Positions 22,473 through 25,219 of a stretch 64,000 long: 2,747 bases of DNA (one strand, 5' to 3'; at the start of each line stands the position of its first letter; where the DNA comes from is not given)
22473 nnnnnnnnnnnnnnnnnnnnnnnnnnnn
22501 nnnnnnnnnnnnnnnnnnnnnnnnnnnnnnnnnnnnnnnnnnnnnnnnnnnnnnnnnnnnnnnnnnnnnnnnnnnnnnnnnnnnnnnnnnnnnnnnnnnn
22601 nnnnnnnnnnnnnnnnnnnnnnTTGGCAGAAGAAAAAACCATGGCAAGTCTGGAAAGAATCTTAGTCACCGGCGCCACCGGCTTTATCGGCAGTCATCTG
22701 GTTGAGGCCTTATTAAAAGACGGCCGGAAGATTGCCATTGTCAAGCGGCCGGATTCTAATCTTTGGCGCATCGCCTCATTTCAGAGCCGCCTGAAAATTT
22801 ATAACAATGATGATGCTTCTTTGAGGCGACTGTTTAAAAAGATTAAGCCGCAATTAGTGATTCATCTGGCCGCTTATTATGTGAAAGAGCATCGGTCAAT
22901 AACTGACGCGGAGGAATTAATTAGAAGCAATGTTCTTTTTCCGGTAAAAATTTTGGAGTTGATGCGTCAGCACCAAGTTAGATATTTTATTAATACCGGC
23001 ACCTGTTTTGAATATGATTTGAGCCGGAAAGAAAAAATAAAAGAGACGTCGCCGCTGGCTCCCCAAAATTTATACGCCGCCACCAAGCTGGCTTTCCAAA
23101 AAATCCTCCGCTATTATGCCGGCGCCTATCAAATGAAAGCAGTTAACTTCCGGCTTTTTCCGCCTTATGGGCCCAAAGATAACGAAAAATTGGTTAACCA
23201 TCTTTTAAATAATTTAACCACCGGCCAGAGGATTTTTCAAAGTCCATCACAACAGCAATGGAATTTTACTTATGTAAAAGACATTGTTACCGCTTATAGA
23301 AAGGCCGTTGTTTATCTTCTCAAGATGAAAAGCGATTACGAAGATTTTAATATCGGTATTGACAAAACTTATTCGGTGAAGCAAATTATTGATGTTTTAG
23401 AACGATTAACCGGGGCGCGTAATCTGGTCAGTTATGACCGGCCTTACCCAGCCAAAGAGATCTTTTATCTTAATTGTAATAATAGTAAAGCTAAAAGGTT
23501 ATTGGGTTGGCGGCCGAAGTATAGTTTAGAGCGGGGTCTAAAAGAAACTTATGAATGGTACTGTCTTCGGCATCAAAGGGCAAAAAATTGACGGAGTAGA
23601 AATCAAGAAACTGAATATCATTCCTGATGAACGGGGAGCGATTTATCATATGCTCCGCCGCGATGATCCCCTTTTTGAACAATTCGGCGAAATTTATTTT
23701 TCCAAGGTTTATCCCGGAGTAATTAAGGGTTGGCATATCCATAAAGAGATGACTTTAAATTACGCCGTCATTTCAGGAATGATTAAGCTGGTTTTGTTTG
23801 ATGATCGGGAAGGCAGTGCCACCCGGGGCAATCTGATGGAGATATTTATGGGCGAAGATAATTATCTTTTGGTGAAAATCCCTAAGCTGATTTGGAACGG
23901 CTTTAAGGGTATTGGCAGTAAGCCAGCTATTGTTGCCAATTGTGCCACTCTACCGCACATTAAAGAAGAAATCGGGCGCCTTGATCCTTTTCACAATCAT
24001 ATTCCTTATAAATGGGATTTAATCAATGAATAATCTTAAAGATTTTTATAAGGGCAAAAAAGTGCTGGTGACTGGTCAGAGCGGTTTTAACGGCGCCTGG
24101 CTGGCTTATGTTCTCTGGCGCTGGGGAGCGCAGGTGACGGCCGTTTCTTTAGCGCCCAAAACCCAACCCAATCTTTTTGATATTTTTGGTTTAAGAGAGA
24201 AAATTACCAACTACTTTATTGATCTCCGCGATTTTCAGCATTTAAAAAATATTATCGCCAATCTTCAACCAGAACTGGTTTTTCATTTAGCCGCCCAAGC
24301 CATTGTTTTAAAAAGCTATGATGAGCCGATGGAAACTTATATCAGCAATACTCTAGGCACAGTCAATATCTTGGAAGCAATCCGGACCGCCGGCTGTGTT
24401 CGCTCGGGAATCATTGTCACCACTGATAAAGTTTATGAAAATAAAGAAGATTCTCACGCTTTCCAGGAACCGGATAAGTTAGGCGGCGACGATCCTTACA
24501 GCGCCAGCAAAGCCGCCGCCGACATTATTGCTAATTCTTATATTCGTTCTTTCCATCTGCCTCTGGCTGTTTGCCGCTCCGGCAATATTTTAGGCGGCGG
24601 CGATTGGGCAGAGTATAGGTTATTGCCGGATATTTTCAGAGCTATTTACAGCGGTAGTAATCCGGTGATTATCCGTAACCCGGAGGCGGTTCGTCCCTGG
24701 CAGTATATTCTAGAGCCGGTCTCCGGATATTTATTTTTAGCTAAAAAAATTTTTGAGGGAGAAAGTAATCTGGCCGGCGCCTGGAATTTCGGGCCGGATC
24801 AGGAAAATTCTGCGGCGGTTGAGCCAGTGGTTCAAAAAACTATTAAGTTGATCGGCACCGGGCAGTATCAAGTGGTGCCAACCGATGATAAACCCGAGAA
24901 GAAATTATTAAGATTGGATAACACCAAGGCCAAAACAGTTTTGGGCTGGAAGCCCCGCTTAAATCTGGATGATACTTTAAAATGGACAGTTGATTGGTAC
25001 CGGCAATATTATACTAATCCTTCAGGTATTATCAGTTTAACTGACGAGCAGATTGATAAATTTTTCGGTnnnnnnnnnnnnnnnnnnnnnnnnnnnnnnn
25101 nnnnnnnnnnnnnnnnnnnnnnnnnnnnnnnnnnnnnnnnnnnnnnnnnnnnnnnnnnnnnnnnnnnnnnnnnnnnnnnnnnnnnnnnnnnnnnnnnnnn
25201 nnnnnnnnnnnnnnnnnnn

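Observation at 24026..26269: Single-ORF fusion of CDP-glucose 4,6-dehydratase (RfbG-like) and PMP-dependent 3-dehydrase E1 (RfbH-like)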

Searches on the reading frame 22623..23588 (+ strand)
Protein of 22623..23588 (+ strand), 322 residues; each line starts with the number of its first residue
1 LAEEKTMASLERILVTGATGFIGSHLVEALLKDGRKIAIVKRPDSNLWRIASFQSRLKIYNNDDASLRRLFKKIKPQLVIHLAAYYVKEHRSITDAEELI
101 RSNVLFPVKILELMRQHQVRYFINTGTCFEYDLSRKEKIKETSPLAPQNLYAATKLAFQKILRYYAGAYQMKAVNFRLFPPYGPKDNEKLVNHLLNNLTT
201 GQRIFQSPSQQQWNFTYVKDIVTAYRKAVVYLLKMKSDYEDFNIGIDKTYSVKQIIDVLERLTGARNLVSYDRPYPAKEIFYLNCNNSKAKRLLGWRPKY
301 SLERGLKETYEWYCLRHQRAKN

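Call 6: search_protein_families(library=ncbifam, proteins=[window:22623-23588:+], max_evalue=0.00001)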
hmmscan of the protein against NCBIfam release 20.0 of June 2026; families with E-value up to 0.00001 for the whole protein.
window:22623-23588:+ (322 aa): 24 families
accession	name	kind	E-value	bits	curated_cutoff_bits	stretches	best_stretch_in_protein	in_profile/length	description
TIGR01179.1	galE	equivalog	2.7e-41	141.5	262.3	2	12-191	1-186/332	UDP-glucose 4-epimerase GalE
TIGR01181.1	dTDP_gluc_dehyt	equivalog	1.2e-35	123.2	365.1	1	12-317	1-315/321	dTDP-glucose 4,6-dehydratase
TIGR04180.1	EDH_00030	hypoth_equivalog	1.1e-30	106.8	475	1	13-301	1-297/297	NAD-dependent 4,6-dehydratase LegB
TIGR02197.1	heptose_epim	equivalog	1e-23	84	274.6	1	13-313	1-313/316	ADP-glyceromanno-heptose 6-epimerase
TIGR02622.1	CDP_4_6_dhtase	equivalog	1.3e-23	83.7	278.45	1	11-315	5-332/352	CDP-glucose 4,6-dehydratase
NF007582.0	PRK10217.1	equivalog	2.2e-20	73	698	1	11-315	2-333/355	dTDP-glucose 4,6-dehydratase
NF007490.0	PRK10084.1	subfamily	9.8e-20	70.8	649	2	139-318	155-339/361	dTDP-glucose 4,6-dehydratase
NF047922.1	GDPFucSynFcl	equivalog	3.7e-18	66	500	1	11-317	3-305/308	GDP-L-fucose synthase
TIGR01472.1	gmd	equivalog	4.7e-17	62.2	415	1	13-259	3-264/342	GDP-mannose 4,6-dehydratase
TIGR03466.1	HpnA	hypoth_equivalog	2.7e-15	56.1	367.65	1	12-152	2-142/327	hopanoid-associated sugar epimerase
TIGR01214.1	rmlD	equivalog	5.9e-15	55.1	224.05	1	12-222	1-190/285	dTDP-4-dehydrorhamnose reductase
NF007956.0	PRK10675.1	subfamily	2.3e-13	50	394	1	12-184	2-183/338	UDP-glucose 4-epimerase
NF042423.1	oxyalk_red_Shew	equivalog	2.8e-10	39.8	580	1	8-238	6-230/331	2-alkyl-3-oxoalkanoate reductase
TIGR01777.1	yfcH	hypoth_equivalog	4.9e-10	39.5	207.35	1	13-144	1-129/292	TIGR01777 family oxidoreductase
NF042422.1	oxyalk_red_OleD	equivalog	7.2e-10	38.7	580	1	12-233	2-219/329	2-alkyl-3-oxoalkanoate reductase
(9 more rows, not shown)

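Call 7: search_protein_families(library=pfam, proteins=[window:22623-23588:+], max_evalue=0.00001)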
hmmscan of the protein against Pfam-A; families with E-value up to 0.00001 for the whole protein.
window:22623-23588:+ (322 aa): 6 families
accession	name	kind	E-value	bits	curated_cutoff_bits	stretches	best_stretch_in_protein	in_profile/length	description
PF01370.27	Epimerase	-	2.4e-48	165.1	20.9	1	13-245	1-240/240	NAD dependent epimerase/dehydratase family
PF16363.11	GDP_Man_Dehyd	-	1.1e-43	150.4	27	1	14-309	1-332/332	GDP-mannose 4,6 dehydratase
PF04321.23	RmlD_sub_bind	-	3e-15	56.5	27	1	12-240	2-208/287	RmlD substrate binding domain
PF01073.25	3Beta_HSD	-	6.9e-10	38.8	22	1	14-235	1-235/280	3-beta hydroxysteroid dehydrogenase/isomerase family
PF02719.21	Polysacc_synt_2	-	2.9e-09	37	20.2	1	13-127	1-128/293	Polysaccharide biosynthesis protein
PF07993.18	NAD_binding_4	-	1.6e-08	34.5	20.1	0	15-57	1-46/258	Male sterility protein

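Call 82: search_solved_structures(query=window:22623-23588:+, max_evalue=1e-15)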
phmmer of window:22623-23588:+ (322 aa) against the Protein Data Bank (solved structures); distinct sequences matched with E-value up to 1e-15: 31.
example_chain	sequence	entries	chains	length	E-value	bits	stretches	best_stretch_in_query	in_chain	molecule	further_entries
8wxk_A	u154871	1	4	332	1.9e-30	109.4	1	12-318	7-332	UDP-glucose 4-epimerase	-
4zrm_A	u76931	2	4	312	3.7e-26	95.4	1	12-313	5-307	UDP-glucose 4-epimerase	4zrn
6bwl_A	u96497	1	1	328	5.5e-25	91.5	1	12-313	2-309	Pal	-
6pmh_A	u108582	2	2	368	4.3e-23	85.3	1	13-314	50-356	UDP-glucose 4-epimerase related protein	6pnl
2hun_A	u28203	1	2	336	9.4e-22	80.9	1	12-314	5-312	336aa long hypothetical dTDP-glucose 4,6-dehydratase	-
2p5u_A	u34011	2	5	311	1e-21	80.8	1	12-311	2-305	UDP-glucose 4-epimerase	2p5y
8rdg_A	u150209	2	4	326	2.9e-21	79.3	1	12-309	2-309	SDR family NAD(P)-dependent oxidoreductase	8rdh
7ys8_A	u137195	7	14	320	3.3e-21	79.1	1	12-317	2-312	UDP-glucose 4-epimerase | UDP-glucose 4-epimerase along with EC 5.1.3.2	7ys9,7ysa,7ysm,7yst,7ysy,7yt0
2c20_A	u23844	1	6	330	3.7e-21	78.9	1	12-313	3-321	UDP-GLUCOSE 4-EPIMERASE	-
7k3p_A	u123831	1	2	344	8.9e-21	77.7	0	12-166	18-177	UDP-glucose 4-epimerase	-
8rdi_A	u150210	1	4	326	1.1e-20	77.4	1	12-309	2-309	SDR family NAD(P)-dependent oxidoreductase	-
6bi4_A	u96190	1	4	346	8.1e-20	74.5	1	11-314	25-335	dTDP-glucose 4,6-dehydratase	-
8du1_A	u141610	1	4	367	2.3e-19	73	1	10-314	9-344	dTDP-glucose 4,6-dehydratase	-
6zl6_A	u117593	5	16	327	2.4e-19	73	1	12-312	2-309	Epimerase domain-containing protein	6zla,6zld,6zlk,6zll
6zlj_A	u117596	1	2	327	8.5e-19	71.2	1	12-312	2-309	Epimerase domain-containing protein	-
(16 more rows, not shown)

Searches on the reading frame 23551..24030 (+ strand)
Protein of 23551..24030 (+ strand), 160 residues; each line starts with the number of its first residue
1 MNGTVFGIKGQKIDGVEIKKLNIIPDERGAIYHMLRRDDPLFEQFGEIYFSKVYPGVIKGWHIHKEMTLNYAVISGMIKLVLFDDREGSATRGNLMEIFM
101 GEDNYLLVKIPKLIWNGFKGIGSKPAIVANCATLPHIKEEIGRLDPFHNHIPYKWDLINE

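Call 6: search_protein_families(library=ncbifam, proteins=[window:23551-24030:+], max_evalue=0.00001)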
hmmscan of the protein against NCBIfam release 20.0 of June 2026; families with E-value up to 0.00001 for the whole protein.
window:23551-24030:+ (160 aa): 0 families

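Call 7: search_protein_families(library=pfam, proteins=[window:23551-24030:+], max_evalue=0.00001)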
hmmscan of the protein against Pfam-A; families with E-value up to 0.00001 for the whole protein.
window:23551-24030:+ (160 aa): 1 family
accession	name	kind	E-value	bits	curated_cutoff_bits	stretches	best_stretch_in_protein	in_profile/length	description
PF00908.23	dTDP_sugar_isom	-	1.1e-07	32.2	27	1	12-133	3-131/168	dTDP-4-dehydrorhamnose 3,5-epimerase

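Call 83: search_solved_structures(query=window:23551-24030:+, max_evalue=0.01, show_alignments=1)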
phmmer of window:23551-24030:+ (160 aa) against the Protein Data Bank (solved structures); distinct sequences matched with E-value up to 0.01: 12.
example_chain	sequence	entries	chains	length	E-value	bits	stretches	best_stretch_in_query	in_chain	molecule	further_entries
3ejk_A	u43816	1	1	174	2.1e-36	128.5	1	13-155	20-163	dTDP Sugar Isomerase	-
6ndr_A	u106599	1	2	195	2e-06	30.9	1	10-141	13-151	dTDP-4-dehydrorhamnose 3,5-epimerase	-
2b9u_A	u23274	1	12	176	0.001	22.1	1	15-123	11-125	hypothetical dTDP-4-dehydrorhamnose 3,5-epimerase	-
1wlt_A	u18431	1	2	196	0.0013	21.8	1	15-123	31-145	176aa long hypothetical dTDP-4-dehydrorhamnose 3,5-epimerase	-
9uyw_A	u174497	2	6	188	0.0015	21.6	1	12-142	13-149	dTDP-4-dehydrorhamnose 3,5-epimerase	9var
23eg_A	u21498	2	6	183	0.0016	21.5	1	12-142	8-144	dTDP-4-dehydrorhamnose 3,5-epimerase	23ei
23ef_A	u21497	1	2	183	0.0018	21.3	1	12-142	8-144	dTDP-4-dehydrorhamnose 3,5-epimerase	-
1ep0_A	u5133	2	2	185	0.0019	21.3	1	12-142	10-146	DTDP-6-DEOXY-D-XYLO-4-HEXULOSE 3,5-EPIMERASE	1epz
9j9s_A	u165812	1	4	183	0.0023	21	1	12-142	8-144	dTDP-4-dehydrorhamnose 3,5-epimerase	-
5buv_A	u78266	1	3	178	0.0024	20.9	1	7-156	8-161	Putative epimerase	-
9j9q_A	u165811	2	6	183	0.0029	20.7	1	12-142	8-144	dTDP-4-dehydrorhamnose 3,5-epimerase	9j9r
9kyn_A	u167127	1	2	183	0.0082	19.2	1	12-142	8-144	dTDP-4-dehydrorhamnose 3,5-epimerase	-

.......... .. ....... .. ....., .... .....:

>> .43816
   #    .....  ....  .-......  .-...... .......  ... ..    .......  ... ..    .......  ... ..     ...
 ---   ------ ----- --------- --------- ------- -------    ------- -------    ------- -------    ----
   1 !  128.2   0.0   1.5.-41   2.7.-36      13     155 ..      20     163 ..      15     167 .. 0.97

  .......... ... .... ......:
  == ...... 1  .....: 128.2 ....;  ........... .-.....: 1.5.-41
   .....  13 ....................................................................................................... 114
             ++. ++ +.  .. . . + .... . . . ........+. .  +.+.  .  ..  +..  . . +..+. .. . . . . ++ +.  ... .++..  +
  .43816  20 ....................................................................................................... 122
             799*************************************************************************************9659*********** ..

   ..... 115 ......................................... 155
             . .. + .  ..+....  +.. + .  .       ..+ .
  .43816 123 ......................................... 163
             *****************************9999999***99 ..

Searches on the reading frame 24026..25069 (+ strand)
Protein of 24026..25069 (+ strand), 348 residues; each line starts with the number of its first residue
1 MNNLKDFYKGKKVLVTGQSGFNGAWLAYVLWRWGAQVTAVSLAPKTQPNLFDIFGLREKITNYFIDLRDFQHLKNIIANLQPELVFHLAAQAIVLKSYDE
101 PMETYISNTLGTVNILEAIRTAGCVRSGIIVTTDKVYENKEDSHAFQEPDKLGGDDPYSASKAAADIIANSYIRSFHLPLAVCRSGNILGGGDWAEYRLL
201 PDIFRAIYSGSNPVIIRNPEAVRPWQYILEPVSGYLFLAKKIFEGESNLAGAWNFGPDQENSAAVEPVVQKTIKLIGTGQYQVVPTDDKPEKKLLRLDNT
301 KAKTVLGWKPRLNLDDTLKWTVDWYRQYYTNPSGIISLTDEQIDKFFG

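Call 9: search_solved_structures(query=window:24026-25069:+, show_alignments=2, max_evalue=1e-10)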
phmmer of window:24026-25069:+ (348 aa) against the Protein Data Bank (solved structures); distinct sequences matched with E-value up to 1e-10: 39.
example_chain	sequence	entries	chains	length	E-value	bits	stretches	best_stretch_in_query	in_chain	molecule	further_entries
1rkx_A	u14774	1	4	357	2.2e-87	296.8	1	6-330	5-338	CDP-glucose-4,6-dehydratase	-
1wvg_A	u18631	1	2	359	1.2e-84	287.8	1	5-333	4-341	CDP-glucose 4,6-dehydratase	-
2hun_A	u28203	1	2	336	3.1e-27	99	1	11-327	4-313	336aa long hypothetical dTDP-glucose 4,6-dehydratase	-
6bi4_A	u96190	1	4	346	6.9e-27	97.8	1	10-327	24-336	dTDP-glucose 4,6-dehydratase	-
8du1_A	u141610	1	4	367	1.2e-22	83.9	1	10-327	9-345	dTDP-glucose 4,6-dehydratase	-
7us5_A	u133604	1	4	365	1.6e-20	76.9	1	11-326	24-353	GDP-D-GLYCERO-D-MANNO-HEPTOSE 4,6-DEHYDRATASE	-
1bxk_A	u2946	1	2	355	3.1e-20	75.9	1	11-326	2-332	PROTEIN (DTDP-GLUCOSE 4,6-DEHYDRATASE)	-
8shh_A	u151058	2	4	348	5.7e-20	75.1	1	13-327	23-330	dTDP-glucose 4,6-dehydratase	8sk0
6bwl_A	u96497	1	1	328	1.6e-19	73.6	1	12-190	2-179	Pal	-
2pk3_A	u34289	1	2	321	6e-19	71.7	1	11-327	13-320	GDP-6-deoxy-D-lyxo-4-hexulose reductase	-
4zrm_A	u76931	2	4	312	4e-17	65.7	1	12-327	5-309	UDP-glucose 4-epimerase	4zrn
1g1a_A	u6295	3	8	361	4.2e-17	65.7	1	12-326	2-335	DTDP-D-GLUCOSE 4,6-DEHYDRATASE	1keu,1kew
4lw8_A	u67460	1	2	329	2.3e-16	63.2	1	11-326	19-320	Putative epimerase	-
4lk3_A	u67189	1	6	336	1.5e-15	60.6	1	11-327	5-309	UDP-glucuronic acid decarboxylase 1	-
7ys8_A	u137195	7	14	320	2.9e-15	59.6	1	12-331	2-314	UDP-glucose 4-epimerase | UDP-glucose 4-epimerase along with EC 5.1.3.2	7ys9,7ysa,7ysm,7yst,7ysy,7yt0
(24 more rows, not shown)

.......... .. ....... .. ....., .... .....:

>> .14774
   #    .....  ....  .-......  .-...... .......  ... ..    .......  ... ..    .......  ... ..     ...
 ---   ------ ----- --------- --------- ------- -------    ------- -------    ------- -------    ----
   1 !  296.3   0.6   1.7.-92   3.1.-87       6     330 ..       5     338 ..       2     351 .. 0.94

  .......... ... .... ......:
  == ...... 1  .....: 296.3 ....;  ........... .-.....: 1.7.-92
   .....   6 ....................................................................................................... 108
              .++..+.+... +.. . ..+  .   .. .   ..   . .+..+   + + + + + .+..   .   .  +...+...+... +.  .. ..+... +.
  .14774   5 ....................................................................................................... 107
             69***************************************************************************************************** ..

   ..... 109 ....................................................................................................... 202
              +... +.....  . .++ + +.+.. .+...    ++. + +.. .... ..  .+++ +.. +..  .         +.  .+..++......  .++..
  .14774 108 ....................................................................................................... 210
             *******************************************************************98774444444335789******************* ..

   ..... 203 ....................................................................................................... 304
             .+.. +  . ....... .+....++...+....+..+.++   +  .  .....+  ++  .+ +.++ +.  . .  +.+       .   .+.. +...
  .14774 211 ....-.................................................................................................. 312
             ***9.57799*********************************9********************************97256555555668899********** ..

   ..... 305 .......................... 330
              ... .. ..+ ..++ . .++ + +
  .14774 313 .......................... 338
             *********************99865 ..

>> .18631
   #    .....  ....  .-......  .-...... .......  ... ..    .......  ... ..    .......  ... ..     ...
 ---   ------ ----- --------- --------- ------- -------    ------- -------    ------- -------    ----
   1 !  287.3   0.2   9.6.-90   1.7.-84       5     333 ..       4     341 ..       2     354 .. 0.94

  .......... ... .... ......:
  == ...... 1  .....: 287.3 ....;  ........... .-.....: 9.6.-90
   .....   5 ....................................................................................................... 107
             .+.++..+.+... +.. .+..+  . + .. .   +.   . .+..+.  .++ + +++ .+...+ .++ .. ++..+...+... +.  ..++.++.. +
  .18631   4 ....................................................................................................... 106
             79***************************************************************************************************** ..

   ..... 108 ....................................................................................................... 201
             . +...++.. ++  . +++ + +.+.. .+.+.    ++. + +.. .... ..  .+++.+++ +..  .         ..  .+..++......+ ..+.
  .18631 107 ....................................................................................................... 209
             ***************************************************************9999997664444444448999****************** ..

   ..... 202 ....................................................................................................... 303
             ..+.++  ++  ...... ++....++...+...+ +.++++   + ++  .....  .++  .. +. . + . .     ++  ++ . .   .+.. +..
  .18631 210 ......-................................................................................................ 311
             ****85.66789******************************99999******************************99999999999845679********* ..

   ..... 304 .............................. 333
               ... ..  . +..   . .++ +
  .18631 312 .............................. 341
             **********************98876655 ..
